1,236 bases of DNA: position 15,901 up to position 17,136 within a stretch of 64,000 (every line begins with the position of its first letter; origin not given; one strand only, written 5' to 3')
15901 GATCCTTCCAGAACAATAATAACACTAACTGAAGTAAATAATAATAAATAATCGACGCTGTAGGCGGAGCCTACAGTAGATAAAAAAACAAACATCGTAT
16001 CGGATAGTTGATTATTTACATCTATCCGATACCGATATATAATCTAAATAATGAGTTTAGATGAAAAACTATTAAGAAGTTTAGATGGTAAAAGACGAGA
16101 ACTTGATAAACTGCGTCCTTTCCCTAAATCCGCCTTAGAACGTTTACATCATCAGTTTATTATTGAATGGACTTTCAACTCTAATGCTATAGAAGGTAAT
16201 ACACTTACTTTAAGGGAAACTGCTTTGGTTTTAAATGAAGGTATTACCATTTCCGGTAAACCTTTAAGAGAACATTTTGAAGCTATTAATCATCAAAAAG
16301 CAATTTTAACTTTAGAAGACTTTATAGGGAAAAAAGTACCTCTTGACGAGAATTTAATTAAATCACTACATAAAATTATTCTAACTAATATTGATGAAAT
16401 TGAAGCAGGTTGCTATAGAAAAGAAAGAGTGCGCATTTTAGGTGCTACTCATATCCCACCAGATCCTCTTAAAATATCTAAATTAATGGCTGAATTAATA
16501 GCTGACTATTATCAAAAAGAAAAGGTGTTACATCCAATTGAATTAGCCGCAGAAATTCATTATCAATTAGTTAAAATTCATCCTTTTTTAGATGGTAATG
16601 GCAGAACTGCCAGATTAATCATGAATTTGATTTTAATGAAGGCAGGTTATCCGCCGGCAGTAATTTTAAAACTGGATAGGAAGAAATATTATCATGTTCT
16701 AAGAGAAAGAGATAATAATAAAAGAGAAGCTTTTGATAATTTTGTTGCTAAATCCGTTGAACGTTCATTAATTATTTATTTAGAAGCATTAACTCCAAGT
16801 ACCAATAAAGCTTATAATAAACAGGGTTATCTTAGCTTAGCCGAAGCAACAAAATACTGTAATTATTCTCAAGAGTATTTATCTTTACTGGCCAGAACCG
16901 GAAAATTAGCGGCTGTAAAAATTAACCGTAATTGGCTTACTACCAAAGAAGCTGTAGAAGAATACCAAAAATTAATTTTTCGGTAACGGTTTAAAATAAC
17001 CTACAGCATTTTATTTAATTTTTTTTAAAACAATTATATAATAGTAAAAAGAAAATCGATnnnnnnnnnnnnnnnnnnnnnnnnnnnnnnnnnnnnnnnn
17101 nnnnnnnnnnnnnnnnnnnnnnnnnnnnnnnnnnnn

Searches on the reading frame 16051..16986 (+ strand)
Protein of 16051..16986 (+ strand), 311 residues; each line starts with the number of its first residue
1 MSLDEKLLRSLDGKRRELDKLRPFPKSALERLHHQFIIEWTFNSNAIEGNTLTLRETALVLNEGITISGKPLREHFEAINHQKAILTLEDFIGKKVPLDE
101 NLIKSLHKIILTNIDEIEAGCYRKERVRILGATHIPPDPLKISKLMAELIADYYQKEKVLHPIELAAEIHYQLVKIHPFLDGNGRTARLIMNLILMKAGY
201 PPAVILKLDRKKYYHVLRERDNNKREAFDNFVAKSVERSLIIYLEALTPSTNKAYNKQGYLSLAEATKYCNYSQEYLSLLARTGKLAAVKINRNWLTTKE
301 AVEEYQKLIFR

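Call 38: search_protein_families(library=pfam, proteins=[window:16051-16986:+], max_evalue=0.001)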
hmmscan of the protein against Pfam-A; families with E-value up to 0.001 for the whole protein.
window:16051-16986:+ (311 aa): 2 families
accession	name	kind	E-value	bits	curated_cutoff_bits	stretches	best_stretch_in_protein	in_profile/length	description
PF02661.23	Fic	-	9.7e-25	87.7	24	1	97-195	1-93/93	Fic/DOC family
PF12728.13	HTH_17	-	1.9e-05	25.3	27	1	260-306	1-47/51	Helix-turn-helix domain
